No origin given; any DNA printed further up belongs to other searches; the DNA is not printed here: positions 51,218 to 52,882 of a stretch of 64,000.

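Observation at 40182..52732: Compact nitrogen-oxide cluster: NirK fusion, FAD oxidoreductase, HPP protein, narGHJI and a divergent P450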

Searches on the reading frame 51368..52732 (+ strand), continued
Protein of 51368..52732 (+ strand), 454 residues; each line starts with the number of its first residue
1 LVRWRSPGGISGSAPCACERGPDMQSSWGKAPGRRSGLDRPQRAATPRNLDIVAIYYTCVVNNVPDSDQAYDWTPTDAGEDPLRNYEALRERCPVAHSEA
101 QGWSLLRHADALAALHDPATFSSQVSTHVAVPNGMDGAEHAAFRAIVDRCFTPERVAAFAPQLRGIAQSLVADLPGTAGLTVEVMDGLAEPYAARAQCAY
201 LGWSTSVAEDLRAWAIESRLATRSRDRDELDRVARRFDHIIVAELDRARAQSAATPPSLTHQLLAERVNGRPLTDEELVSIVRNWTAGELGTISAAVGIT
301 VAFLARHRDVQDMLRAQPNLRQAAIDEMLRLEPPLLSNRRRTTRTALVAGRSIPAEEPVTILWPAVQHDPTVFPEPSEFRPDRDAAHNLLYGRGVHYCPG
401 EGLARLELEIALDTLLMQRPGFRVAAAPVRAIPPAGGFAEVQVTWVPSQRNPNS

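Call 39: search_solved_structures(query=A1, max_evalue=1e-20, show_alignments=3)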
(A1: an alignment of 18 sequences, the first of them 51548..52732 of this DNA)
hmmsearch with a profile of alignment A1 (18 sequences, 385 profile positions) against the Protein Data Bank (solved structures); distinct sequences matched with E-value up to 1e-20: 394 (the best 60 are shown).
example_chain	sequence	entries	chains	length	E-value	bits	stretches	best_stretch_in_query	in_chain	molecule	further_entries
8vxi_A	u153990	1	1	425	1.6e-57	198.2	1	38-369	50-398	CYP125MRCA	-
8vxg_A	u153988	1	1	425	3.6e-57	197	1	38-369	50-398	CYP125MRCA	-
7ayx_A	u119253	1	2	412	1.9e-56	194.7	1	39-364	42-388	Cytochrome P450 113A1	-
5vws_A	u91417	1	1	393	2e-54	188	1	25-361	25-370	Cytochrome P450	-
4ggv_A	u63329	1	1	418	6.4e-54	186.3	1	28-369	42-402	Cytochrome P450 superfamily protein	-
8w6z_A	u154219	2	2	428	9.7e-53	182.5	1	72-368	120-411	Cytochrome P450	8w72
4rm4_A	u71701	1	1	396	1.8e-52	181.6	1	23-363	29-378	Cytochrome P450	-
2jjn_A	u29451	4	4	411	3.1e-52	180.8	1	26-365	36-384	CYTOCHROME P450 113A1 | ERYTHROMYCIN B/D C-12 HYDROXYLASE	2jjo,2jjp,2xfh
2wio_A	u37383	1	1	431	3.6e-52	180.6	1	26-365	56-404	ERYTHROMYCIN B/D C-12 HYDROXYLASE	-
9lw0_A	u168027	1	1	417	4.2e-52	180.4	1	31-383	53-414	Cytochrome P450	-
3zkp_A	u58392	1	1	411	5.5e-52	180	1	26-365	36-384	ERYTHROMYCIN C-12 HYDROXYLASE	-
5l90_A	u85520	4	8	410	1.1e-51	179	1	19-361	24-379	Cytochrome P450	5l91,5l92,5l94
6gmf_A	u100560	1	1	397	1.5e-51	178.6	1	8-364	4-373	Putative cytochrome P450 hydroxylase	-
4e2p_A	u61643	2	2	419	1.6e-50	175.1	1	33-368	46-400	Cytochrome P450 107B1 (P450CVIIB1)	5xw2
8yhn_A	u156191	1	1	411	7.8e-50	172.9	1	7-367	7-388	Cytochrome P450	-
7y9o_A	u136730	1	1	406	1.3e-49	172.2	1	19-366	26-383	Cytochrome P450 monooxygenase YjiB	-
7wex_A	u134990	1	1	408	1.9e-49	171.6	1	11-381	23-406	Cytochrome P450 hydroxylase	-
7y97_A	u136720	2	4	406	1e-48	169.2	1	19-366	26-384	Cytochrome P450 monooxygenase YjiB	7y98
9vgm_A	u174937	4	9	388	1.7e-48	168.5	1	24-363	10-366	Cytochrome P450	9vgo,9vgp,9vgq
9vgn_A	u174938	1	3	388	2e-48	168.2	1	24-363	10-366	Cytochrome P450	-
8ckn_A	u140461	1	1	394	2.5e-48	168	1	20-377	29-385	P450 heme-thiolate protein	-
8amo_A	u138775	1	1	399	2.6e-48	167.9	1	20-377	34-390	Putative cytochrome P450 143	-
8amq_A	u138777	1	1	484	4.9e-48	167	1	20-377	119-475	Probable ferredoxin,Putative cytochrome P450 143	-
8jnp_A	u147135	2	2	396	8e-46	159.7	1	23-363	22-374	Cytochrome P450 CftA | Cytochrome P450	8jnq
5ofq_A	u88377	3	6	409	2.2e-45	158.3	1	21-355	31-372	Cytochrome P450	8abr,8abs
2wm4_A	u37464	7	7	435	3e-45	157.8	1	37-368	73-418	PUTATIVE CYTOCHROME P450 124 | Methyl-branched lipid omega-hydroxylase | CYP124 in complex with inhibitor carbethoxyhexyl imidazole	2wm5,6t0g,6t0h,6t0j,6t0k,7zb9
5li6_A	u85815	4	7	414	3.3e-45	157.7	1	40-370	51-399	Putative cytochrome P450 126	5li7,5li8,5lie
4yzr_A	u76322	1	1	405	3.4e-45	157.6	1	73-363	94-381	Polyketide biosynthesis cytochrome P450 PksS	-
5cje_A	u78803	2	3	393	6.3e-45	156.7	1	17-361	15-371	Cytochrome P450 hydroxylase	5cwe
2xkr_A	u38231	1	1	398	6.8e-45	156.6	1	16-373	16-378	PUTATIVE CYTOCHROME P450 142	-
1q5d_A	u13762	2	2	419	1.1e-44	156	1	3-373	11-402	P450 epoxidase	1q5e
6cvc_A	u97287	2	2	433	1.1e-44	155.9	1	38-368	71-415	Cytochrome P450 124A1, Cyp124A1 | Cytochrome P450 124A1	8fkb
8fjo_A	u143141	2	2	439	1.2e-44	155.9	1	38-368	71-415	Cytochrome P450 124A1, Cyp124A1 | Cytochrome P450 124A1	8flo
8gdi_A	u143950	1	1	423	1.2e-44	155.8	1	38-368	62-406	Cytochrome P450 124A1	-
1egy_A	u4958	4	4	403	1.4e-44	155.6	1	73-364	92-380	CYTOCHROME P450ERYF | CYTOCHROME P450 107A1 | CYTOCHROME P450 ERYF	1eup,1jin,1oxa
22yx_A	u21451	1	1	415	1.7e-44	155.3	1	8-383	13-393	Cytochrome P450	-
4z5p_A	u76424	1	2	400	1.8e-44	155.3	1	24-363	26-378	Cytochrome P450 hydroxylase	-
8eul_A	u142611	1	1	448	2.6e-44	154.7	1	23-384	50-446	Cytochrome P450-terp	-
1jio_A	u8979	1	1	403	3.1e-44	154.5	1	73-364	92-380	CYTOCHROME P450 107A1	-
1jip_A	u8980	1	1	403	3.4e-44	154.3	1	73-364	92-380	CYTOCHROME P450 107A1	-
1cpt_A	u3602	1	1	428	3.6e-44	154.3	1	23-384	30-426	CYTOCHROME P450-TERP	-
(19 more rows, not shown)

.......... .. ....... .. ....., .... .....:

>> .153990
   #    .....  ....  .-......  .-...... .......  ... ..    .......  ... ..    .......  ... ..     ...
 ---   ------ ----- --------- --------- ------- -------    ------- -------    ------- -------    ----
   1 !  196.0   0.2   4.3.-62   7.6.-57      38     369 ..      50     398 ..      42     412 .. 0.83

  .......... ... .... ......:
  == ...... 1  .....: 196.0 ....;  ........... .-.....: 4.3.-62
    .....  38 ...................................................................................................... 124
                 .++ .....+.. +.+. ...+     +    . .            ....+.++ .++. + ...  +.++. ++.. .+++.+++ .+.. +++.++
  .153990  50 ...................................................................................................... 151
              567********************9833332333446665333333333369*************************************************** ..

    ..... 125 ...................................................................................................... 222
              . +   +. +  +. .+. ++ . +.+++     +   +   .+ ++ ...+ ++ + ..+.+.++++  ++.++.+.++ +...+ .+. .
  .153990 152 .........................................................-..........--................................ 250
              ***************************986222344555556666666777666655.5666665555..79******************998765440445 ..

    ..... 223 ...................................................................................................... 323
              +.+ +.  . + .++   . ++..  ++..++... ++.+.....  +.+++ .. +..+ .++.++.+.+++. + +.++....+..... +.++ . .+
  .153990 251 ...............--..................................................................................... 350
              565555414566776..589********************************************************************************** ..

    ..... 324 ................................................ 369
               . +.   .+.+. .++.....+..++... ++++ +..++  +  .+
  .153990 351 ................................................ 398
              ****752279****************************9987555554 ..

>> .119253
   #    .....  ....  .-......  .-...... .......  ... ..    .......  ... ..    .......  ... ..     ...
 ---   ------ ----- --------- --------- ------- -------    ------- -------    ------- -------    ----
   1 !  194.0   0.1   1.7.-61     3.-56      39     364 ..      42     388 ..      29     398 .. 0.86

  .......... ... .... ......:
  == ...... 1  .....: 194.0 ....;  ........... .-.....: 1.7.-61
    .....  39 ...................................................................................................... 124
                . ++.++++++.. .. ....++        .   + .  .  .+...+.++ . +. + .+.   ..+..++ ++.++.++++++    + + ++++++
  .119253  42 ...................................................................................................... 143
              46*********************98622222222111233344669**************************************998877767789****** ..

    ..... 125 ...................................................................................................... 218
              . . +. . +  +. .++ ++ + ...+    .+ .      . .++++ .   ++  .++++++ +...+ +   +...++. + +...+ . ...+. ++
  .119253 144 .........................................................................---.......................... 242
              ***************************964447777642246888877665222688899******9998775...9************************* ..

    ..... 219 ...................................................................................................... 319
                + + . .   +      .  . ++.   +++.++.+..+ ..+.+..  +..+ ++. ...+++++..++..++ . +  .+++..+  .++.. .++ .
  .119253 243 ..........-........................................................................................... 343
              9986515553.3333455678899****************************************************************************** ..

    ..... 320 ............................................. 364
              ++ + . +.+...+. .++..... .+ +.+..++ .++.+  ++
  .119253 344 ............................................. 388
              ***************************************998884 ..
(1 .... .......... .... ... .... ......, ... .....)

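Call 75: predict_structure(alignment_id=A4)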
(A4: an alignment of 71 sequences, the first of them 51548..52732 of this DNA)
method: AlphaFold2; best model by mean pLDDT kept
length: 394 residues; sequences in the alignment: 71
mean_pLDDT: 90.4   pTM: 0.91
mean pLDDT of the five models: 90.4, 90.1, 89.2, 88.5, 88.4
residues with pLDDT >= 90: 299; 70-90: 63; 50-70: 21; < 50: 11
segments of 3 or more residues with pLDDT < 50: 1-5, 70-74
pLDDT, mean of each block of 10 residues (from residue 1): 51 73 90 94 96 93 69 59 91 97 98 93 98 98 97 92 89 94 97 90 95 94 88 97 98 97 97 93 96 96 96 96 92 83 97 96 96 91 87 51
secondary structure, 60 per line:
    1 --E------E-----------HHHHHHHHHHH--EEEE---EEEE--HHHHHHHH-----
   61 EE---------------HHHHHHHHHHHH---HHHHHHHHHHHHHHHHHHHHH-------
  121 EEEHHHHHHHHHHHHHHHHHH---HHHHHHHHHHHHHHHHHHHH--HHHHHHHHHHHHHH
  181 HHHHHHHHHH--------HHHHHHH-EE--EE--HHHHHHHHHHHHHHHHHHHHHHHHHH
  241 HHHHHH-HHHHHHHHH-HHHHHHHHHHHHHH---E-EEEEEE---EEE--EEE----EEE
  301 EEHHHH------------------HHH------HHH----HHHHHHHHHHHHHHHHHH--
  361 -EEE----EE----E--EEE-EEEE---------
elements in order: H22-32 E35-38 E42-45 H48-55 H78-89 H93-113 E121-123 H124-141 H145-164 H167-190 H199-205 H215-246 H248-256 H258-271 E277-282 E286-288 E291-293 E298-302 H303-306 H341-358 E362-364 E378-380 E382-385

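Call 77: fold_search(model_id=the predicted structure, library=pdb)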
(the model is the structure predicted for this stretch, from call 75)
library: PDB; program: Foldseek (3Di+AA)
matches with E <= 10: 1671; with E <= 0.001: 1655
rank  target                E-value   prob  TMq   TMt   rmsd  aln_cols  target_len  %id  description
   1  3zkp                  6.8e-23  1.00  0.82  0.83   3.1       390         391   27  Structure of a mutant of P450 EryK in complex with erythromycin B. (released 2013-05-01)
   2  2jjo                  1.2e-22  1.00  0.82  0.83   3.1       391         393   27  Structure of cytochrome P450 EryK in complex with its natural substrate erD (released 2009-07-14)
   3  2xfh                  2.7e-22  1.00  0.84  0.84   3.1       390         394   26  Structure of cytochrome P450 EryK cocrystallized with inhibitor clotrimazole. (released 2010-09-29)
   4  2jjn                  7.3e-22  1.00  0.80  0.80   3.9       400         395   26  Structure of closed cytochrome P450 EryK (released 2009-07-14)
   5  2jjp                  8.5e-22  1.00  0.83  0.83   3.1       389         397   27  Structure of cytochrome P450 EryK in complex with inhibitor ketoconazole (KC) (released 2009-07-14)
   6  9lw0                  9.4e-22  1.00  0.81  0.78   3.5       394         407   27  Cytochrome P450PL2 from Parvibaculum lavamentivorans DS-1 (released 2026-01-21)
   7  5gnm_A                2.6e-21  1.00  0.82  0.81   2.7       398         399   27  Cytochrome P450 Vdh (CYP107BR1) L348M mutant (released 2017-05-17)
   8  6gmf                  4.6e-21  1.00  0.81  0.83   3.2       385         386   25  Structure of Cytochrome P450 CYP109Q5 from Chondromyces apiculatus (released 2019-03-27)
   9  7ayx_A                4.6e-21  1.00  0.81  0.81   3.5       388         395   27  Structure of the cytochrome P450 AryC from Streptomyces roseosporus NRRL 15998 (released 2021-10-27)
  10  7ayx_B                4.6e-21  1.00  0.81  0.80   4.2       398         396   27  Structure of the cytochrome P450 AryC from Streptomyces roseosporus NRRL 15998 (released 2021-10-27)
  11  5l91_A                5.3e-21  1.00  0.82  0.83   3.2       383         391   22  The 2.2 A crystal structure of CYP109E1 from Bacillus megaterium bound with four corticosterone molecules (released 2016-10-05)
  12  7y97_B                8.2e-21  1.00  0.82  0.88   2.9       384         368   20  Crystal structure of CYP109B4 from Bacillus Sonorensis (released 2023-05-03)
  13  3a4h                  8.2e-21  1.00  0.85  0.84   4.1       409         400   26  Structure of cytochrome P450 vdh from Pseudonocardia autotrophica (orthorhombic crystal form) (released 2010-07-14)
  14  5l94_B                1.3e-20  1.00  0.82  0.89   2.6       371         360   22  The 2.25 A crystal structure of CYP109E1 from Bacillus megaterium in complex with testosterone (released 2016-10-05)
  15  5l92_B                1.3e-20  1.00  0.82  0.87   2.7       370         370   22  The 2.1 A crystal structure of CYP109E1 from Bacillus megaterium in complex with corticosterone (released 2016-10-05)
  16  8w6z_A                1.4e-20  1.00  0.82  0.82   3.1       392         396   28  Substrate-bound crystal structure of a P450 enzyme DmlH that catalyze intramolecular phenol coupling in the biosynthes (released 2024-06-12)
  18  3a4g                  2.0e-20  1.00  0.83  0.83   2.7       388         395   27  Structure of cytochrome P450 vdh from Pseudonocardia autotrophica (trigonal crystal form) (released 2010-07-14)
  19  6m4s                  2.0e-20  1.00  0.81  0.82   3.3       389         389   26  Crystal Structure Analysis of the cytochrome P450 CYP-Sb21 (released 2021-02-03)
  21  5gnm_C                2.4e-20  1.00  0.84  0.82   2.7       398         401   27  Cytochrome P450 Vdh (CYP107BR1) L348M mutant (released 2017-05-17)
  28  4ubs                  4.4e-20  1.00  0.81  0.81   2.7       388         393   27  The crystal structure of cytochrome P450 105D7 from Streptomyces avermitilis in complex with Diclofenac (released 2014-11-05)
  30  4rm4                  4.9e-20  1.00  0.82  0.88   3.0       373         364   23  The crystal structure of the versatile cytochrome P450 enzyme CYP109B1 from Bacillus subtilis (released 2015-02-04)
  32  5vws                  5.1e-20  1.00  0.80  0.84   3.8       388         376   26  Ligand free structure of Cytochrome P450 TbtJ1 (released 2017-06-07)
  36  5gnl                  7.2e-20  1.00  0.83  0.83   2.9       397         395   27  Cytochrome P450 Vdh (CYP107BR1) F106V mutant (released 2017-05-17)
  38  2y5n_B                9.7e-20  1.00  0.78  0.77   3.2       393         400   24  Structure of the mixed-function P450 MycG in complex with mycinamicin V in P21 space group (released 2012-02-01)
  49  7x53_A                1.5e-19  1.00  0.77  0.75   4.0       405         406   22  cytochrome P450 monooxygenase (released 2023-03-08)
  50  6kfw                  1.6e-19  1.00  0.80  0.78   4.3       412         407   24  The cytochrome P450 enzyme CxnD for C-S bond formation in chuangxinmycin biosynthesis (released 2020-07-15)
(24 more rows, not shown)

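Call 82: search_protein_families(library=pfam, proteins=[L043:11234-13966:+, L043:13969-14490:+, L061:6037-7863:+, L042:9492-9878:+, L042:11248-12285:-, L050:11154-12140:-, L050:12197-12679:+, L025:8650-9087:+], max_evalue=0.001)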
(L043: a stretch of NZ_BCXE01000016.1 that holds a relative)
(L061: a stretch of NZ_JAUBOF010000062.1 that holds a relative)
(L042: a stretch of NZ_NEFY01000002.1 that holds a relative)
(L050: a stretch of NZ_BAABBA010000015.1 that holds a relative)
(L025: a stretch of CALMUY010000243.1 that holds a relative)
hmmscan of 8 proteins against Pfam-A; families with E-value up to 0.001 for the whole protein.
L043:11234-13966:+ (910 aa): 3 families
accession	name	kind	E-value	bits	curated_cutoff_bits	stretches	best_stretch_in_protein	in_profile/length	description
PF01411.24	tRNA-synt_2c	-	1.8e-193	644.5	30.3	1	27-583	1-550/552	tRNA synthetases class II (A)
PF07973.19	tRNA_SAD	-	2.8e-14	53.3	24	1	682-726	1-44/44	Threonyl and Alanyl tRNA synthetase second additional domain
PF02272.25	DHHA1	-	8.3e-13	49.1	25.9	1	808-906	9-101/102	DHHA1 domain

L043:13969-14490:+ (173 aa): 1 family
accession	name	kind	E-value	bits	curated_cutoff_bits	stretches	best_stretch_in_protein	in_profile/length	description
PF03652.20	RuvX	-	4.7e-40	137.5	29.2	1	19-155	2-133/134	Holliday junction resolvase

L061:6037-7863:+ (608 aa): 1 family
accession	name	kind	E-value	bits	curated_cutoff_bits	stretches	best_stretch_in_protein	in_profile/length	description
PF02618.21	YceG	-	1.3e-64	218.8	32.4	1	277-596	1-274/275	YceG-like family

L042:9492-9878:+ (128 aa): 2 families
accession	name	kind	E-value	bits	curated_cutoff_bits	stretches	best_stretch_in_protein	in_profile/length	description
PF01272.25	GreA_GreB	-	3.8e-17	62.5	26.9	1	50-125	2-76/77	Transcription elongation factor, GreA/GreB, C-term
PF14760.11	Rnk_N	-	3.9e-11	43.7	23.7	1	5-44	1-41/41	Rnk N-terminus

L042:11248-12285:- (345 aa): 2 families
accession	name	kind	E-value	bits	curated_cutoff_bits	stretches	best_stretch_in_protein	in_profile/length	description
PF00586.29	AIRS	-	1.8e-25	89.9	24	1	47-154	2-112/112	AIR synthase related protein, N-terminal domain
PF02769.27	AIRS_C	-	5e-21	75.9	23.1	1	166-338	1-152/156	AIR synthase related protein, C-terminal domain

L050:11154-12140:- (328 aa): 1 family
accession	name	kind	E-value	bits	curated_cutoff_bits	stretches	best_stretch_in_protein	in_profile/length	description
PF02146.23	SIR2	-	4.2e-37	128.3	24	1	75-277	1-179/180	Sir2 family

L050:12197-12679:+ (160 aa): 0 families

L025:8650-9087:+ (145 aa): 1 family
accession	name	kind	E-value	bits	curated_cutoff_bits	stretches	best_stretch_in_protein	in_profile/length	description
PF00582.32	Usp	-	1.7e-23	84.2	24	1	5-141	4-141/141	Universal stress protein family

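Call 86: find_related_loci(query=A4, collection=metagenome_contigs, flank=10000)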
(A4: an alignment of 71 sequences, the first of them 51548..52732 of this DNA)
Query A4 (394 aa) in metagenome_contigs; peptide patterns used: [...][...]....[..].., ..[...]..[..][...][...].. (x = any residue, [..] = any of these).
600 stretches matched a pattern (row limit reached: there are more); 495 encode a relative of the query (tblastn E <= 1e-3); the best 80 are kept; 80 distinct loci.
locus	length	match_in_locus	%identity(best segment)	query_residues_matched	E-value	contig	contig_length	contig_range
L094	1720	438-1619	96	1-394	0e+0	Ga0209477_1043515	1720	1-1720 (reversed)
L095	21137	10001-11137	74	7-385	2e-179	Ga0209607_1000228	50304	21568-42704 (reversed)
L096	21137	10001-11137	74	7-385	2e-179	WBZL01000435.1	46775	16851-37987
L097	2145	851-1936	57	12-383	1e-130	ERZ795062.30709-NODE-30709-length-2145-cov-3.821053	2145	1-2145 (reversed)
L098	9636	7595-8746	54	12-384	1e-121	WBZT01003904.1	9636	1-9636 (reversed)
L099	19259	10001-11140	51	7-383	9e-112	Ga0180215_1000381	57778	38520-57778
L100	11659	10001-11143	51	7-384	1e-111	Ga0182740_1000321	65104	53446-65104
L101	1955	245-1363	51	11-381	2e-115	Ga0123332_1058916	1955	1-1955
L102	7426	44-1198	49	1-386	9e-106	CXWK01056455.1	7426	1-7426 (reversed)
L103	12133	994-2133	51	7-383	9e-112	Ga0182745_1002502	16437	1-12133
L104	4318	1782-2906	47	12-384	6e-106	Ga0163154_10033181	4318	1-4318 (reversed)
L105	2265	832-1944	48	7-378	4e-110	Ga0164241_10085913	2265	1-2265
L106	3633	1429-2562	48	8-383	3e-106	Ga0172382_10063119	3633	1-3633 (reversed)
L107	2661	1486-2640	48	1-386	2e-108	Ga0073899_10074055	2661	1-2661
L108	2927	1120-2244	47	12-384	8e-107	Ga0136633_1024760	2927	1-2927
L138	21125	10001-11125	48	7-379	7e-100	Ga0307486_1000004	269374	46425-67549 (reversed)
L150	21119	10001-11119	49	13-383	3e-98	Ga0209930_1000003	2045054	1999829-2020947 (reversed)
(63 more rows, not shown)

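Call 93: search_dna_similar(query=window:51548-52732:+, collection=plasmids, mode=protein, max_evalue=1e-60, max_rows=30)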
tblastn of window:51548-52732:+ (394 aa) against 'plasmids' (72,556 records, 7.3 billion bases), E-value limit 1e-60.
Records with a match: 8; places in all: 8; records where one place covers at least 80% of the query: 7.
Best place of each record, by identity: <60% 8.
By first word of the organism name: Caballeronia 2; Paraburkholderia 1; Deinococcus 1; Shinella 1; Ciceribacter 1; Sphaerospermopsis 1; Ensifer 1.
By predicted mobility (MOB-suite, as given by PLSDB): non-mobilizable 7; conjugative 1.
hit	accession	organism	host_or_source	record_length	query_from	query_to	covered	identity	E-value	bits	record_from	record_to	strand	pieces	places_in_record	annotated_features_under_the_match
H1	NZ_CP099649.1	Paraburkholderia fungorum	Arabidopsis thaliana,pure culture,leaf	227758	1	356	90%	46.4%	3e-85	290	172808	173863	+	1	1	cytochrome P450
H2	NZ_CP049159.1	Caballeronia sp. SBC1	whole organism,soil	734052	1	356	90%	45.0%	3e-84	287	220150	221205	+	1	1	cytochrome P450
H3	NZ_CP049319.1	Caballeronia sp. SBC2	whole organism,soil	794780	1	356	90%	45.0%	3e-84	287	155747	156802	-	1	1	cytochrome P450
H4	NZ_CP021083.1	Deinococcus ficus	Ficus religiosa L.,cell ...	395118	17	391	95%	41.8%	1e-65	233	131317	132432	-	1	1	cytochrome P450 | TIGR04053 family radical SAM/SPASM domain-containing protein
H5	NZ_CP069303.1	Shinella sp. PSBB067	monoisolate,Minnesota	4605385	12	356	88%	45.2%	6e-77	266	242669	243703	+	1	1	none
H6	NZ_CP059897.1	Ciceribacter thiooxidans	mixed culture,soil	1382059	5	356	89%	44.1%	8e-83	283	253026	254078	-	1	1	none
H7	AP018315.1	Sphaerospermopsis kisseleviana NIES-73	-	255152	12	356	88%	40.7%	2e-69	244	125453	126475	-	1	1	cytochrome P450 like protein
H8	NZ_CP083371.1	Ensifer canadensis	Melilotus albus,Cell Culture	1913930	12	320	78%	44.4%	1e-62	224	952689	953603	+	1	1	none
